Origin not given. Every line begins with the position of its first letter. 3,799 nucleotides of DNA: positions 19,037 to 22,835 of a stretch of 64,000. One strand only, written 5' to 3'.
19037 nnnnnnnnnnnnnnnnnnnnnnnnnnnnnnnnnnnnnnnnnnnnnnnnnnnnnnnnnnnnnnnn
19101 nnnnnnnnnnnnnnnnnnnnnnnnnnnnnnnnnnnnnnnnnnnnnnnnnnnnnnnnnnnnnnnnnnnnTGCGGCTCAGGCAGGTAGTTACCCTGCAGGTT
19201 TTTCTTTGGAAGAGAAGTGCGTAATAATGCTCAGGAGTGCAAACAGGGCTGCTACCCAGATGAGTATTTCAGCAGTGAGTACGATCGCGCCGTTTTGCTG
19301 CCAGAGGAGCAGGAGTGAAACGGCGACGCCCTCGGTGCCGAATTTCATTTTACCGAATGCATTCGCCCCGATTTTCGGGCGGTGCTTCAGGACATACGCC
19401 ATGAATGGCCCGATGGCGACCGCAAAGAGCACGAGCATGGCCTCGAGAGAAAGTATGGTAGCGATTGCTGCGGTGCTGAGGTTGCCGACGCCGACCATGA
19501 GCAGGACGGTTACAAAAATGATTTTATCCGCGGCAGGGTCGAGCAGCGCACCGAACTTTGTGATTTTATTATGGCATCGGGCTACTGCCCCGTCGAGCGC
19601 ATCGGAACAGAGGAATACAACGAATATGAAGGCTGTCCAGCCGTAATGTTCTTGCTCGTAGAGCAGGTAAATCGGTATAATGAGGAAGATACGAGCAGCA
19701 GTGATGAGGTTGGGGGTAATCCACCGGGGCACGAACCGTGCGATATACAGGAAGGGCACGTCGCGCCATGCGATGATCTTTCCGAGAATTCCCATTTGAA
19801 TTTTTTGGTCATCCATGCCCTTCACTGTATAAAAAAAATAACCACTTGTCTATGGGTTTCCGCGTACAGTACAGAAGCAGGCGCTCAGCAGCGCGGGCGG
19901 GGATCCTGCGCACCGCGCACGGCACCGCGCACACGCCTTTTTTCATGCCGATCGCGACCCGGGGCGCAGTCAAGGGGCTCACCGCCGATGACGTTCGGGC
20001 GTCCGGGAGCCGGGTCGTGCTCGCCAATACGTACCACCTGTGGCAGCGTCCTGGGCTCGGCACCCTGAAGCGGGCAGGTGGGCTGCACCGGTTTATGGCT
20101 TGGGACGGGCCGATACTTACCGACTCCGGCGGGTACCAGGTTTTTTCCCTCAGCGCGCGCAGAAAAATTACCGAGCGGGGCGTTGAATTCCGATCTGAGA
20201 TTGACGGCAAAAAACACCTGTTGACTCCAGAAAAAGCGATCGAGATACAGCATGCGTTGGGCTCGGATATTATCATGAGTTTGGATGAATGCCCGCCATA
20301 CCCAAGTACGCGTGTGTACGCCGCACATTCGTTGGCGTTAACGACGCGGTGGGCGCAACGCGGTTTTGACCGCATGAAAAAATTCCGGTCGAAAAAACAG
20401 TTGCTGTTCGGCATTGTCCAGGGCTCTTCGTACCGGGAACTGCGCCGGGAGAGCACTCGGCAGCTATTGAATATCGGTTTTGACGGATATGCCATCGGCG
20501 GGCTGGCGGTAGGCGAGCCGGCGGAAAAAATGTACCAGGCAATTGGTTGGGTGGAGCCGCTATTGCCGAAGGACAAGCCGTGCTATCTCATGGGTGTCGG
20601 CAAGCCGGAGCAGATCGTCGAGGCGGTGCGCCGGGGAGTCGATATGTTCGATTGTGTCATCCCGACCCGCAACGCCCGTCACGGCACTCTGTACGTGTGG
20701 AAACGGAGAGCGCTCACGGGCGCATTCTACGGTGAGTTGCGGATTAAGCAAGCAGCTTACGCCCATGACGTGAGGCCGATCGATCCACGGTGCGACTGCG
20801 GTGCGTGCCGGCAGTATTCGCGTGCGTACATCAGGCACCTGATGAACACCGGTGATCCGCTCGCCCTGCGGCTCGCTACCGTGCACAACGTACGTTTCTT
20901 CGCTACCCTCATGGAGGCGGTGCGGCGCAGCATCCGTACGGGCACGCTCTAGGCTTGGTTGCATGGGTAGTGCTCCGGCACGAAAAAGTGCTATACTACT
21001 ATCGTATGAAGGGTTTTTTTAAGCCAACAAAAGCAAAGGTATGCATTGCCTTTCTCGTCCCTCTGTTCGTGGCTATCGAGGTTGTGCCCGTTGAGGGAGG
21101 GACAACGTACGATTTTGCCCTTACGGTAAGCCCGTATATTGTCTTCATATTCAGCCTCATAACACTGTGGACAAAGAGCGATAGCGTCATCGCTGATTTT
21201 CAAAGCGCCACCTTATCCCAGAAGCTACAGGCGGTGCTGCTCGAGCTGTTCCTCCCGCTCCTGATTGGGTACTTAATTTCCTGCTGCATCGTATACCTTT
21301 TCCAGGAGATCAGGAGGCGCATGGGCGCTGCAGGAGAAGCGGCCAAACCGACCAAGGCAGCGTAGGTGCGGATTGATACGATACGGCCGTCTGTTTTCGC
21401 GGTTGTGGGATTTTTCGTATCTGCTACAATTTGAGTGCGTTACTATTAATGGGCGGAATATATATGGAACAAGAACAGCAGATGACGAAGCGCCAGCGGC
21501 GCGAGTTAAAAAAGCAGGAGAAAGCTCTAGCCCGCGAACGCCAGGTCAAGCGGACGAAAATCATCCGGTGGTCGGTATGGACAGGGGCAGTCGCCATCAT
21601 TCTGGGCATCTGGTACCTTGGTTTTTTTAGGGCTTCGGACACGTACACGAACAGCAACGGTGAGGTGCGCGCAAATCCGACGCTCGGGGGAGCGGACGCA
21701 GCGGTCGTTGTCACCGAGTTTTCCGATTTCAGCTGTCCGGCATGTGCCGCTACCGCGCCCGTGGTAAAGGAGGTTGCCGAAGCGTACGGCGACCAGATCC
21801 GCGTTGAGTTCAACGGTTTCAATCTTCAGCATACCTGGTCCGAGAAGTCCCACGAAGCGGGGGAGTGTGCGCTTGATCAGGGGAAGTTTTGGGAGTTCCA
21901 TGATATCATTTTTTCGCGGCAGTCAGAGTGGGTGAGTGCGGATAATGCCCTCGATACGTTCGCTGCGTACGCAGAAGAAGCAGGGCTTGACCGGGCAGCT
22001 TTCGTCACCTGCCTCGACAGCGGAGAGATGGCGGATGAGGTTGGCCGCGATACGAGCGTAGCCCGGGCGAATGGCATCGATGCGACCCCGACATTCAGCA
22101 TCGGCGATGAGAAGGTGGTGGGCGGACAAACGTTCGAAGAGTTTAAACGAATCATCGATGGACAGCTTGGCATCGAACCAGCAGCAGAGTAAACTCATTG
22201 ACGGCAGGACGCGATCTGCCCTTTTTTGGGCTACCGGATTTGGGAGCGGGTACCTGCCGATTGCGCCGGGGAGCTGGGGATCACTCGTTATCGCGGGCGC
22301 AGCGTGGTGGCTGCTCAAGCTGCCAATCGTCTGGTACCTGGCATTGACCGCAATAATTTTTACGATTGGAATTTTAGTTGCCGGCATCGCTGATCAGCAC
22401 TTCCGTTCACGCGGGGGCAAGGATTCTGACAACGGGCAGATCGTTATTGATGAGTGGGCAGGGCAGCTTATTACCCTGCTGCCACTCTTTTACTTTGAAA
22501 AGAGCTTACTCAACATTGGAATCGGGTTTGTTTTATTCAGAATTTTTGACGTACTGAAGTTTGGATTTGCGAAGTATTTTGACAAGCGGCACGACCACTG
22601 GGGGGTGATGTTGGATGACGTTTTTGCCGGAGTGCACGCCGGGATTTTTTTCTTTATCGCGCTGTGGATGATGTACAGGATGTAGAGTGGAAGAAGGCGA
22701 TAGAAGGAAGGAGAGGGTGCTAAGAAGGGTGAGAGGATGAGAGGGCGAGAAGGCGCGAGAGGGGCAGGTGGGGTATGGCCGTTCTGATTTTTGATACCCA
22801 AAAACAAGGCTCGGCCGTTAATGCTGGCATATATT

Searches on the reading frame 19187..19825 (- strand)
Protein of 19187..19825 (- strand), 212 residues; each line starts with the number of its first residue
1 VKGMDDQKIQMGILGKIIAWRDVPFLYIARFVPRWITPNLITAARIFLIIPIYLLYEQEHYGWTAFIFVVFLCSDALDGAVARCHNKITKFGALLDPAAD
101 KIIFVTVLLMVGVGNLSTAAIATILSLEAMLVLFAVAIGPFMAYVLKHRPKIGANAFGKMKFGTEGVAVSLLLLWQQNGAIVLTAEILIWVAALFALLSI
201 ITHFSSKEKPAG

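Call 69: search_protein_families(library=pfam, proteins=[window:19187-19825:-], max_evalue=0.00001)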
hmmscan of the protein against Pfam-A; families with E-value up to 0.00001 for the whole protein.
window:19187-19825:- (212 aa): 1 family
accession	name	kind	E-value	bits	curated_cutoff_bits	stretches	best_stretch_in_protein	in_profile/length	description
PF01066.26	CDP-OH_P_transf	-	2.9e-26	93.1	22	1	35-197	1-151/152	CDP-alcohol phosphatidyltransferase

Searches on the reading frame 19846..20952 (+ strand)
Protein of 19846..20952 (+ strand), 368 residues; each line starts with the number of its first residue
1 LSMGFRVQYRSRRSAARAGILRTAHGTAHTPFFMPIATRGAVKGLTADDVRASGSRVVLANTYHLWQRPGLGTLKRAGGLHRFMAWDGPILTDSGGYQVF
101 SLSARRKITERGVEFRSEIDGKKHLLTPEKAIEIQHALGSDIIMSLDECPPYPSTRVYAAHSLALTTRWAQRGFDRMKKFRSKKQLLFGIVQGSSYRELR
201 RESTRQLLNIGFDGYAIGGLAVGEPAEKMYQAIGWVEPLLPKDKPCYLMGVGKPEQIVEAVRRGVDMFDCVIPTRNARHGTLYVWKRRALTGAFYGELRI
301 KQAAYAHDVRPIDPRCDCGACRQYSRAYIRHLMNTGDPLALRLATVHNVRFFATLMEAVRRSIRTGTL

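Call 69: search_protein_families(library=pfam, proteins=[window:19846-20952:+], max_evalue=0.00001)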
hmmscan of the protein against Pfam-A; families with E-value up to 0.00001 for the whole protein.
window:19846-20952:+ (368 aa): 1 family
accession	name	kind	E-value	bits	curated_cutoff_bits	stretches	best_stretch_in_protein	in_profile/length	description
PF01702.25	TGT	-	1.4e-147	491.9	26.3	1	15-368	2-344/357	Queuine tRNA-ribosyltransferase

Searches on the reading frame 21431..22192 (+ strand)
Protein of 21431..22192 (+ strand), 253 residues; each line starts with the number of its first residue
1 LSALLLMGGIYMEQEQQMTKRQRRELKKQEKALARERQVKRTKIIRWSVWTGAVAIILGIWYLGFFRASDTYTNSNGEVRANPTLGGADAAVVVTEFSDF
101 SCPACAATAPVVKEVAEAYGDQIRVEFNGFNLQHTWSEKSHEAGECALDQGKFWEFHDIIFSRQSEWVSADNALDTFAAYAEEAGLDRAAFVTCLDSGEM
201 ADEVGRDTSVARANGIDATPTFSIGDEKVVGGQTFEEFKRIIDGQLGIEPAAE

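Call 70: search_protein_families(library=pfam, proteins=[window:21431-22192:+], max_evalue=0.00001)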
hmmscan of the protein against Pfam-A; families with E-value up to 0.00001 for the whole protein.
window:21431-22192:+ (253 aa): 2 families
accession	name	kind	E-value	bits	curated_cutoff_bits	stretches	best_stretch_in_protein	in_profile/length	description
PF13462.12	Thioredoxin_4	-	2.5e-29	103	23.2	1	82-243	5-164/165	Thioredoxin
PF01323.26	DSBA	-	3.8e-17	63.1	25.6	1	94-242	2-190/191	DSBA-like thioredoxin domain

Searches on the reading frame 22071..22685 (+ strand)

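Call 70: search_protein_families(library=pfam, proteins=[window:22071-22685:+], max_evalue=0.00001)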
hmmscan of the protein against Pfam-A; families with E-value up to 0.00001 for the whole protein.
window:22071-22685:+ (204 aa): 1 family
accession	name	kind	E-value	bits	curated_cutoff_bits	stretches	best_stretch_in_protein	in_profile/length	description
PF04608.18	PgpA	-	9.7e-34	116.8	28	1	53-196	2-139/141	Phosphatidylglycerophosphatase A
